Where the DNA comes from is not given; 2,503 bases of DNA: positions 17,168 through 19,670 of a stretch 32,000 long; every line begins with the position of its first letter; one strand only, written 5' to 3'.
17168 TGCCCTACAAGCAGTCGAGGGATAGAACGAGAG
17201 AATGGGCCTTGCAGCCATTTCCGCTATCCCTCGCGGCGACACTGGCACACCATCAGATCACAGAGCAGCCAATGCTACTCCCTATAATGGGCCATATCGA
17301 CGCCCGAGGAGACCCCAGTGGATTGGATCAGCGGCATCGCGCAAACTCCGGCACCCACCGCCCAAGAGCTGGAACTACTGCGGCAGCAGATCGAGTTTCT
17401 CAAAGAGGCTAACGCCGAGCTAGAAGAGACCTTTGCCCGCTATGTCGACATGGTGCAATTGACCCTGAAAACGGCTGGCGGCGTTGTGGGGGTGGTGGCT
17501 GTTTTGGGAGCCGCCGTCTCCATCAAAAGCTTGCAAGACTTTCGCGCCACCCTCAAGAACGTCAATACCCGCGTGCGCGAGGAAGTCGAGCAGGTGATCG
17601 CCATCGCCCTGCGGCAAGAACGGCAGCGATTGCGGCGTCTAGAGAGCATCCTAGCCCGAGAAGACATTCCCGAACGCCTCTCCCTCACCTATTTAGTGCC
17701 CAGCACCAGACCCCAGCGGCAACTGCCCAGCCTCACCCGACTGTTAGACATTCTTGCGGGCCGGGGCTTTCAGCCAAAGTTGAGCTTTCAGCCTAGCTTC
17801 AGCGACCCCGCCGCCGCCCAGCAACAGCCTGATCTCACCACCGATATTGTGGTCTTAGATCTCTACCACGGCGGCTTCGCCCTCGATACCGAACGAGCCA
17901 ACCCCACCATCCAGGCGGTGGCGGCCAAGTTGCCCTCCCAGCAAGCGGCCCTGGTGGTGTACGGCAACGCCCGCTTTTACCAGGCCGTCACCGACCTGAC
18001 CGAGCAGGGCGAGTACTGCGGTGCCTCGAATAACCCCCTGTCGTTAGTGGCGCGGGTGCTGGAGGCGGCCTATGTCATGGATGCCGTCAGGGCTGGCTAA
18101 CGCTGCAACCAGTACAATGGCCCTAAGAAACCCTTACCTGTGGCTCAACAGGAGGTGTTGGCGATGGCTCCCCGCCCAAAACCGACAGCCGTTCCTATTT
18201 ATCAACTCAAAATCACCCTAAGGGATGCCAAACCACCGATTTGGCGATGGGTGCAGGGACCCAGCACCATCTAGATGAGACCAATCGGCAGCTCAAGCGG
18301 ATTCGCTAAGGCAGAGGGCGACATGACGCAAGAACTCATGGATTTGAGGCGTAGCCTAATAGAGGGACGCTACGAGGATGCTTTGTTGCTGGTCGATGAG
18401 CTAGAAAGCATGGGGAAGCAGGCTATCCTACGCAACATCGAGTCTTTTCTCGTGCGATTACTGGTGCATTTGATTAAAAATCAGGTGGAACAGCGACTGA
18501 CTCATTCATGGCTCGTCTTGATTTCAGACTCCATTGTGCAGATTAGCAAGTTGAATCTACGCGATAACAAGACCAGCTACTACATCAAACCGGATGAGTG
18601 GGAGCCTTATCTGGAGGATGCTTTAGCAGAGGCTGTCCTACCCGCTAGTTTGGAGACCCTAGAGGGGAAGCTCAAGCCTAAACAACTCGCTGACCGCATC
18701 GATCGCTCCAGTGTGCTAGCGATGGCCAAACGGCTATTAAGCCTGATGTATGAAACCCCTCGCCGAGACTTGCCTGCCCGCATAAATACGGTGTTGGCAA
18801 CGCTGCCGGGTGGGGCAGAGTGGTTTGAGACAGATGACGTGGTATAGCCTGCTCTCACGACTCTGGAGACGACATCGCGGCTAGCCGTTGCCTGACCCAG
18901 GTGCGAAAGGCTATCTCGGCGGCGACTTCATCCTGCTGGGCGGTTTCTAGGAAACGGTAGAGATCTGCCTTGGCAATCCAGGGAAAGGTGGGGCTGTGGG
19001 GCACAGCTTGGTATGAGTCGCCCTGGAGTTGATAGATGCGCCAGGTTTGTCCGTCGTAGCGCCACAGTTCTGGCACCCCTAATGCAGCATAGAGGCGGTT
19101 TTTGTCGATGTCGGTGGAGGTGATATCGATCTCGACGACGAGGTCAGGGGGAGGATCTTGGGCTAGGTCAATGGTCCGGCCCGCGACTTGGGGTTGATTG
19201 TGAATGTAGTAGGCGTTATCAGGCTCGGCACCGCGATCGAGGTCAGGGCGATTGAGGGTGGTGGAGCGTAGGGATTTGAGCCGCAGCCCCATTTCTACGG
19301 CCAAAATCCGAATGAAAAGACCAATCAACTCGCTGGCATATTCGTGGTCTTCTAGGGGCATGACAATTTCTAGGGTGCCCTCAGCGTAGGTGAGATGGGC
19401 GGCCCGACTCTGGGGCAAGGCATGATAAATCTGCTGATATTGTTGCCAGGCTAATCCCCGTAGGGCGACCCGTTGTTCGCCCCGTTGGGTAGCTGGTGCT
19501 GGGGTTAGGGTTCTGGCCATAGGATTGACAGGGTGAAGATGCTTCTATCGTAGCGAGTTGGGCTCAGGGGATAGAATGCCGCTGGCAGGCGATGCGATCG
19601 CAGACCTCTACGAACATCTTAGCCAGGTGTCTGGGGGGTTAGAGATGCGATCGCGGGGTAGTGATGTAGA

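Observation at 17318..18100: Second, high-GC paralogue of the operon-terminal membrane protein sits divergently at the CRISPR leader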

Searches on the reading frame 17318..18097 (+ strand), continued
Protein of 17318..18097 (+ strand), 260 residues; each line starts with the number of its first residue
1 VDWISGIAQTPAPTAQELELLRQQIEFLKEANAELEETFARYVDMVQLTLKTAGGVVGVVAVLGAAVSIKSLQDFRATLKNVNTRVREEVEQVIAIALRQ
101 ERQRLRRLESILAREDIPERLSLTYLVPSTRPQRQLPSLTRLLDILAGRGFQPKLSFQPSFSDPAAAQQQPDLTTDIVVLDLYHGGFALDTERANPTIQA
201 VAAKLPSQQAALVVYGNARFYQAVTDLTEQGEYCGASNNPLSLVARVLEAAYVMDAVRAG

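Call 60: search_protein_families(library=pfam, proteins=[L004:13505-14704:+, L004:14706-15203:+, L004:15874-17742:+, L004:2074-4590:-, L004:8783-9463:+, L005:11168-13933:-, L005:15177-16745:+, L005:16863-18200:-, L005:19201-20253:+, L004:17794-18843:-], max_evalue=0.001)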
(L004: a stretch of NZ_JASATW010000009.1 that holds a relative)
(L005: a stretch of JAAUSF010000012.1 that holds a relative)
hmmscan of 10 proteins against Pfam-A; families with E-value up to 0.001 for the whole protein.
L004:13505-14704:+ (399 aa): 1 family
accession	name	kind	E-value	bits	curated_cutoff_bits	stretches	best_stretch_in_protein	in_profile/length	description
PF00892.27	EamA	-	6.8e-28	98.1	28.2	2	127-245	15-134/135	EamA-like transporter family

L004:14706-15203:+ (165 aa): 1 family
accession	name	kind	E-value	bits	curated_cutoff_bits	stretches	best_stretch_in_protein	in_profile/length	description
PF00300.27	His_Phos_1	-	6.3e-09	36.2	21.7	1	6-71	1-66/194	Histidine phosphatase superfamily (branch 1)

L004:15874-17742:+ (622 aa): 6 families
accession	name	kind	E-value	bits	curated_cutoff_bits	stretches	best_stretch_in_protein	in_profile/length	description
PF13424.12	TPR_12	-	1.1e-17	64.4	30.1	2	405-450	6-53/77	Tetratricopeptide repeat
PF00515.34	TPR_1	-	2e-10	40.4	27.8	0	362-393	1-32/34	Tetratricopeptide repeat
PF13176.12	TPR_7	-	3.6e-09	36.4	27.9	0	407-438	4-35/36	Tetratricopeptide repeat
PF13181.12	TPR_8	-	1.9e-06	28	25.7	0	362-394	1-33/34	Tetratricopeptide repeat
PF07719.23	TPR_2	-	3e-06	27.4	27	0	362-394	1-33/34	Tetratricopeptide repeat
PF13374.12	TPR_10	-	2e-05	24.9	27.5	0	406-433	6-33/42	Tetratricopeptide repeat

L004:2074-4590:- (838 aa): 4 families
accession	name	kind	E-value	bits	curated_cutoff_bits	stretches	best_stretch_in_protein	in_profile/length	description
PF00759.25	Glyco_hydro_9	-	1e-155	519.9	27.7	1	382-810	1-444/444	Glycosyl hydrolase family 9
PF00553.25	CBM_2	-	3e-41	140.3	24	2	238-335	3-100/101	Cellulose binding domain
PF03160.20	Calx-beta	-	2.9e-18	66.4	27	1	129-221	21-118/119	Calx-beta domain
PF09478.16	CBM49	-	2.6e-08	34.5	23.4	1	243-315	8-78/80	Carbohydrate binding domain CBM49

L004:8783-9463:+ (226 aa): 1 family
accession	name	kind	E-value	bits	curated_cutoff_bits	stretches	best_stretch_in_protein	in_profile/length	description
PF05685.18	Uma2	-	1e-11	45.1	27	1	27-145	36-144/172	Putative restriction endonuclease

L005:11168-13933:- (921 aa): 2 families
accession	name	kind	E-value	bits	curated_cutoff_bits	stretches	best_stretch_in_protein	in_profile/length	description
PF12770.12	CHAT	-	1.3e-25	90.9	24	1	90-401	2-286/289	CHAT domain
PF07719.23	TPR_2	-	4e-05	23.9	27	0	790-818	4-32/34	Tetratricopeptide repeat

L005:15177-16745:+ (522 aa): 2 families
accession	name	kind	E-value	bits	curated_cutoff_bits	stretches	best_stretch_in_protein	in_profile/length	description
PF03816.19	LytR_cpsA_psr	-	5.8e-46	156.8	24.6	1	160-306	2-148/150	LytR_cpsA_psr family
PF13399.11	LytR_C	-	4.9e-08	34.2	22.2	1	401-486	2-85/86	LytR cell envelope-related transcriptional attenuator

L005:16863-18200:- (445 aa): 1 family
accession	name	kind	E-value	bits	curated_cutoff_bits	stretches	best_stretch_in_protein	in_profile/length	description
PF01565.28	FAD_binding_4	-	6e-29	101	26.4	1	54-189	4-138/139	FAD binding domain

L005:19201-20253:+ (350 aa): 3 families
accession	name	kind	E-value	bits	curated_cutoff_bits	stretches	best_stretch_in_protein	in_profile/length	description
PF00814.31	TsaD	-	6.1e-98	328.2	24.8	1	23-313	1-263/264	tRNA N6-adenosine threonylcarbamoyltransferase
PF22521.2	HypF_C_2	-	1.4e-08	35.2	27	1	226-302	152-229/241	Carbamoyltransferase, Kae1-like Domain, second subdomain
PF02543.21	Carbam_trans_N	-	2.1e-05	24.5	24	0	224-298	264-332/346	Carbamoyltransferase N-terminus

L004:17794-18843:- (349 aa): 1 family
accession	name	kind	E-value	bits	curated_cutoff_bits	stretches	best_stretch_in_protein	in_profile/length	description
PF01757.29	Acyl_transf_3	-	1.2e-12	47.9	31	1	29-319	2-324/326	Acyltransferase domain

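Call 68: search_dna_similar(query=window:17318-18097:+, collection=plasmids, mode=protein, max_evalue=0.001, max_rows=20)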
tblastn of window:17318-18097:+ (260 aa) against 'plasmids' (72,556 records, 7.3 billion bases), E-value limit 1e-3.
Records with a match: 3; places in all: 3; records where one place covers at least 80% of the query: 3.
Best place of each record, by identity: <60% 3.
By first word of the organism name: Nostoc 2; Anabaena 1.
By predicted mobility (MOB-suite, as given by PLSDB): conjugative 1; mobilizable 1; non-mobilizable 1.
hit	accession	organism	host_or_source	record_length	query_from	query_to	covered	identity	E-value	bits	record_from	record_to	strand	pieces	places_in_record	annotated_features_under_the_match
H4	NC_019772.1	Anabaena cylindrica PCC 7122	water, most likely pond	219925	2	256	98%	28.2%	3e-13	76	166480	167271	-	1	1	hypothetical protein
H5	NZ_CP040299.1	Nostoc sp. TCL26-01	Leiosporoceros dussii,pure culture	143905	4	256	97%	28.2%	3e-13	76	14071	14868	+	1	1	hypothetical protein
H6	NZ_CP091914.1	Nostoc sp. UHCC 0870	cell culture,Brackish water, ...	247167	10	253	94%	28.6%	6e-7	57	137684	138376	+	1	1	hypothetical protein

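Call 73: find_encoding_contigs(protein=P0014, flank=10000, max_places=1)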
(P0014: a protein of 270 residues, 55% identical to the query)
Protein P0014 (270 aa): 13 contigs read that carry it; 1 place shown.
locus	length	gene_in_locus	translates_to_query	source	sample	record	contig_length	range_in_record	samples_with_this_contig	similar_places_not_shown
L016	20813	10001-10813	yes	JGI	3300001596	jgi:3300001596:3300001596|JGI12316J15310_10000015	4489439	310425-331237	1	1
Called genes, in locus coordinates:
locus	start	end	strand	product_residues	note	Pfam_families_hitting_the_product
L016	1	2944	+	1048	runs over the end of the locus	-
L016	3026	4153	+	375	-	PF14159:CAAD, PF06827:zf-FPG_IleRS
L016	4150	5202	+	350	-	PF01032:FecCD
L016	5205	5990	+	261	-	PF02463:SMC_N (faint), PF00005:ABC_tran, PF13304:AAA_21 (faint)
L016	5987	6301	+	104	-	-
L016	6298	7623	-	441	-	PF01209:Ubie_methyltran, PF05175:MTS (weak), PF08003:Methyltransf_9, PF13489:Methyltransf_23, PF13847:Methyltransf_31, PF08241:Methyltransf_11, PF08242:Methyltransf_12, PF13649:Methyltransf_25, +1 more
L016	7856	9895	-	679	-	PF16177:ACAS_N, PF00501:AMP-binding, PF13193:AMP-binding_C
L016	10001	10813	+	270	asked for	-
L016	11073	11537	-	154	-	PF00436:SSB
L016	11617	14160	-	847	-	PF00483:NTP_transferase, PF12804:NTP_transf_3 (faint), PF00132:Hexapep, PF25084:LbH_EIF2B, PF25087:GMPPB_C, PF02878:PGM_PMM_I, PF02879:PGM_PMM_II, PF02880:PGM_PMM_III (weak)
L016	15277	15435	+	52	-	-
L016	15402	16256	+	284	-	PF02571:CbiJ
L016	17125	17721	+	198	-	-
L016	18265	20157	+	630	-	PF07719:TPR_2 (faint), PF13374:TPR_10 (faint), PF13428:TPR_14 (faint), PF13432:TPR_16 (faint), PF14559:TPR_19 (faint), PF25064:ARM_TT21_5th (faint), PF13181:TPR_8 (faint), PF13424:TPR_12 (faint), +3 more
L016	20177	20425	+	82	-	-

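Call 74: find_encoding_contigs(protein=P0022, flank=10000, max_places=1)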
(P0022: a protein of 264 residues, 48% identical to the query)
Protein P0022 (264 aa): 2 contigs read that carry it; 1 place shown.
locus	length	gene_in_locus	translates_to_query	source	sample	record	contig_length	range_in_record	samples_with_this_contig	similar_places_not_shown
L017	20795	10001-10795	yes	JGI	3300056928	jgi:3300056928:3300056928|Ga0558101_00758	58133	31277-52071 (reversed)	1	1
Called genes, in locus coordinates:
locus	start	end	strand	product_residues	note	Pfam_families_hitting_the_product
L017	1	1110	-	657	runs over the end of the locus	PF00078:RVT_1, PF01867:Cas_Cas1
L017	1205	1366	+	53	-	-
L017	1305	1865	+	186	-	PF05685:Uma2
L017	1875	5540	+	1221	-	-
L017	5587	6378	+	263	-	PF13267:DUF4058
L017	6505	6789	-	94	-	-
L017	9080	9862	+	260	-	PF13267:DUF4058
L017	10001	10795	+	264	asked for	-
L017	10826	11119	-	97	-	PF09827:CRISPR_Cas2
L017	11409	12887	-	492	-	PF01930:Cas_Cas4, PF12705:PDDEXK_1, PF01867:Cas_Cas1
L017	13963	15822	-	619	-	PF03787:RAMPs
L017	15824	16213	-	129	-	-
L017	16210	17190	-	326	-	PF03787:RAMPs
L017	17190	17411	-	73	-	PF18506:RelB-like (weak)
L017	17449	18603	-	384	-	PF09700:Cas_Cmr3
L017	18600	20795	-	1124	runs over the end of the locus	-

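Call 85: search_protein_families(library=padloc, proteins=[P0014, P0022, P0016, L001:2351-6007:+], max_evalue=0.001)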
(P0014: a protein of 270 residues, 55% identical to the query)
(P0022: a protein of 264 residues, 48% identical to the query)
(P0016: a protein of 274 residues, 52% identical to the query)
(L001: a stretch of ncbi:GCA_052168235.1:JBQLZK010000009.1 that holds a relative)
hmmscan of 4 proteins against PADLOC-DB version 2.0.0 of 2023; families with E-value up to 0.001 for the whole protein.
P0014 (270 aa): 2 families
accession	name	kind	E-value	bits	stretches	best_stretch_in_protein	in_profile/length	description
PDLC01156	Mem_02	-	5.4e-21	73.5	1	17-266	26-230/235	Membrane protein (2TM) with a globular domain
PDLC01054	C3a55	-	9e-14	50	1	20-268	30-253/256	ABC permease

P0022 (264 aa): 2 families
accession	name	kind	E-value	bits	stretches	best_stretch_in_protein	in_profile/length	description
PDLC01054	C3a55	-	8.4e-13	46.8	1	24-261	39-255/256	ABC permease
PDLC01156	Mem_02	-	5.4e-12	44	1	1-256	1-229/235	Membrane protein (2TM) with a globular domain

P0016 (274 aa): 2 families
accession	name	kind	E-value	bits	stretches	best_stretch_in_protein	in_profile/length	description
PDLC01156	Mem_02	-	1.6e-30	104.6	1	1-269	1-231/235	Membrane protein (2TM) with a globular domain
PDLC01054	C3a55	-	3.6e-26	90.6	1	1-272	1-255/256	ABC permease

L001:2351-6007:+ (1218 aa): 0 families

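Call 86: find_encoding_contigs(protein=P0001, flank=5000, max_places=3)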
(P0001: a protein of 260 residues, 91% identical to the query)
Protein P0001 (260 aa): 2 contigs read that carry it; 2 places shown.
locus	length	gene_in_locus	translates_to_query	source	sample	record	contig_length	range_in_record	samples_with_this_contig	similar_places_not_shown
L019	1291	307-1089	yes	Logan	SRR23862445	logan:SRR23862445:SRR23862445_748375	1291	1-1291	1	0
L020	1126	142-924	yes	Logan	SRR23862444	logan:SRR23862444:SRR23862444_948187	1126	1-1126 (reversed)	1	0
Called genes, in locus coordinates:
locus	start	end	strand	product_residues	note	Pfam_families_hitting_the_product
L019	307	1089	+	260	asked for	-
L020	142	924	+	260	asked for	-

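Call 94: find_encoding_contigs(protein=P0013, flank=10000, max_places=1)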
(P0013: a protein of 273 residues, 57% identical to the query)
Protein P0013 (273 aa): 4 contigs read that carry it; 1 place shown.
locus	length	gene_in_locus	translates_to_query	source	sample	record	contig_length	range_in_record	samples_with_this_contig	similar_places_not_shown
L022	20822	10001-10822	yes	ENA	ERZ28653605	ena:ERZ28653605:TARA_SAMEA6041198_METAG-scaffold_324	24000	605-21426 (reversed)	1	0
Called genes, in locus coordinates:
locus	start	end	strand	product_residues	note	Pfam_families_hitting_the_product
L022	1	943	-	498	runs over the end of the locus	-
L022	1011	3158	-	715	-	PF03787:RAMPs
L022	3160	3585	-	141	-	-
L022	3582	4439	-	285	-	PF03787:RAMPs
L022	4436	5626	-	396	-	PF09700:Cas_Cmr3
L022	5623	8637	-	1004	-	PF12469:Cmr2_N, PF22335:Cas10-Cmr2_palm2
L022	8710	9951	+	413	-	-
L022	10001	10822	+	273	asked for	-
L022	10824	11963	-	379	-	-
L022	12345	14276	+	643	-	-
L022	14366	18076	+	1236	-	PF05378:Hydant_A_N, PF01968:Hydantoinase_A, PF19278:Hydant_A_C, PF02538:Hydantoinase_B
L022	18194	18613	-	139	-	PF13610:DDE_Tnp_IS240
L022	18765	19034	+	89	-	-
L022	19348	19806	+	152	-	PF13676:TIR_2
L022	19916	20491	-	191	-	PF11901:DM9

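Call 95: find_encoding_contigs(protein=P0023, flank=10000, max_places=1)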
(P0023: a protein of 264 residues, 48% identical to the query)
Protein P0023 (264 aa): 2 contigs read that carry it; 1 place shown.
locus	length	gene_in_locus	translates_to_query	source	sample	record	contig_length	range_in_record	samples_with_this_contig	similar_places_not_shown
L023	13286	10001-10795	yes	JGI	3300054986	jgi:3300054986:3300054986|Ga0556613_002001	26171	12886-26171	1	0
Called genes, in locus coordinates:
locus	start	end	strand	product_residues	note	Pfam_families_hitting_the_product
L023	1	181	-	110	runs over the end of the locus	-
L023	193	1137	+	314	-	PF00126:HTH_1, PF03466:LysR_substrate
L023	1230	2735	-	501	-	PF01656:CbiA, PF13500:AAA_26, PF07685:GATase_3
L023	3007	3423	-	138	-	PF28240:Npun_F0494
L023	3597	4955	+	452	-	PF13354:Beta-lactamase2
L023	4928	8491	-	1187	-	PF00069:Pkinase, PF07714:PK_Tyr_Ser-Thr, PF06293:Kdo, PF24805:EIF3I, PF24807:WD40_CDC20-Fz, PF24814:WD40_Prp19, PF25173:Beta-prop_WDR3_1st, PF25175:Beta-prop_WDR5, +113 more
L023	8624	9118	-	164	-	PF10825:DUF2752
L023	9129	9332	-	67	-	-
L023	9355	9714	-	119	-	PF18936:DUF5684 (weak)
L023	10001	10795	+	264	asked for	-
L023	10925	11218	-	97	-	PF09827:CRISPR_Cas2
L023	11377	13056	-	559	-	PF01930:Cas_Cas4, PF12705:PDDEXK_1 (weak), PF01867:Cas_Cas1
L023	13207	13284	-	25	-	?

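Call 96: find_encoding_contigs(protein=P0015, flank=10000, max_places=1)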
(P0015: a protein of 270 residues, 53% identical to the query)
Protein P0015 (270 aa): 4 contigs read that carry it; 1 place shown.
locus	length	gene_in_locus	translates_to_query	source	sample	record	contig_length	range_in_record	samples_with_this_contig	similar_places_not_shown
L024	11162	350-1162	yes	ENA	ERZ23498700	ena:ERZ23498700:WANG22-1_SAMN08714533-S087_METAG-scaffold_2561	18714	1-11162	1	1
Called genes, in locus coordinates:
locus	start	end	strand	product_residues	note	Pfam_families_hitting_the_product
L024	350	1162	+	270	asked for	-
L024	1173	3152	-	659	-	PF03787:RAMPs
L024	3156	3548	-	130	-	-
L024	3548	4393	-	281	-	PF03787:RAMPs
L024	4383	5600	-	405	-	PF09700:Cas_Cmr3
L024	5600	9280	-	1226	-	PF12469:Cmr2_N, PF22335:Cas10-Cmr2_palm2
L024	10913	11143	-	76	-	-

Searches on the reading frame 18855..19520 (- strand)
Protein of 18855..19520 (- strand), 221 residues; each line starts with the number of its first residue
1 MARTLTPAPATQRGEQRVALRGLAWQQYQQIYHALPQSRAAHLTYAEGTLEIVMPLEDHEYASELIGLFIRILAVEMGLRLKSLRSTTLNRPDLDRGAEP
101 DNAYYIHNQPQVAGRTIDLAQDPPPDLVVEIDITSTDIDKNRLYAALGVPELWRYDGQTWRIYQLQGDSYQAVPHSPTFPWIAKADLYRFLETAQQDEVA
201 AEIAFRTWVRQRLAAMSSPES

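Call 11: search_protein_families(library=padloc, proteins=[window:18855-19520:-], max_evalue=0.001)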
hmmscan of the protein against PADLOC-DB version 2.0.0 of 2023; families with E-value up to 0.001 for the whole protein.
window:18855-19520:- (221 aa): 2 families
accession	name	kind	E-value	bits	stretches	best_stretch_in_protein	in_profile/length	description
PDLC04943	PDC-S17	-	8e-41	137.6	1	1-210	1-196/199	-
PDLC04833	PDC-S03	-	0.00092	16.7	0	116-171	116-177/207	-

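Call 12: search_protein_families(library=pfam, proteins=[window:18855-19520:-], max_evalue=0.001)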
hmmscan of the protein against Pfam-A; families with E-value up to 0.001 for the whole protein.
window:18855-19520:- (221 aa): 1 family
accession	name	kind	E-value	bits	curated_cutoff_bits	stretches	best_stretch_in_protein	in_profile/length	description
PF05685.18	Uma2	-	1.1e-23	84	27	1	27-176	3-152/172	Putative restriction endonuclease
